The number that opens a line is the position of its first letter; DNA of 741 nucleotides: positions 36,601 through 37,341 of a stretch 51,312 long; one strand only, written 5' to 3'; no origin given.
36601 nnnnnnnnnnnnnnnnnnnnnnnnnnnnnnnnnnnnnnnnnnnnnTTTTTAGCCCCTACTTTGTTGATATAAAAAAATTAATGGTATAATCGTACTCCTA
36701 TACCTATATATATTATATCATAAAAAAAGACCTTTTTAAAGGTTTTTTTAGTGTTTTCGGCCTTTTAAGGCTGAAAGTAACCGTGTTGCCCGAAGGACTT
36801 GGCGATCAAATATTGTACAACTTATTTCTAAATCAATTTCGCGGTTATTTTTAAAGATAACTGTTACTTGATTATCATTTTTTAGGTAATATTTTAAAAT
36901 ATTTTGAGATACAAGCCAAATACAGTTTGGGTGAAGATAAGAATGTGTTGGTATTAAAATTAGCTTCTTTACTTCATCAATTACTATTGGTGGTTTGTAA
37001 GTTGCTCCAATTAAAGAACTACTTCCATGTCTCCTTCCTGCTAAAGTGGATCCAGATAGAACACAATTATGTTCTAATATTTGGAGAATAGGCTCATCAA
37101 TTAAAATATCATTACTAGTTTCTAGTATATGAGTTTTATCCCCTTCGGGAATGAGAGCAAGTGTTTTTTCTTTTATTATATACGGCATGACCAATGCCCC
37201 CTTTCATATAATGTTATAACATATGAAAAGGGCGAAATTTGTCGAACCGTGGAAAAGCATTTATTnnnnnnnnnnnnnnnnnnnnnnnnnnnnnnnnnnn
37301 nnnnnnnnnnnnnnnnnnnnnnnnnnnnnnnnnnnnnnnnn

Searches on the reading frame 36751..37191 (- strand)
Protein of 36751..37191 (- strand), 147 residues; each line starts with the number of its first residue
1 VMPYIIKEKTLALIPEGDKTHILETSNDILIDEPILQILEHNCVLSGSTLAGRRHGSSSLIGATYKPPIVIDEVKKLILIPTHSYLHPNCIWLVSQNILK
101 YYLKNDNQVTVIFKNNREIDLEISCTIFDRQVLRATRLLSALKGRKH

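Call 43: search_protein_families(library=pfam, max_evalue=0.01, proteins=[window:36751-37191:-])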
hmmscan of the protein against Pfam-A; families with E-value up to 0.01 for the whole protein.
window:36751-37191:- (147 aa): 1 family
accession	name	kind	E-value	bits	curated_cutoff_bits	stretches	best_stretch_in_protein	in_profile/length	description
PF06338.17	ComK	-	2.8e-33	115.3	22.3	1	4-145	4-150/152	ComK protein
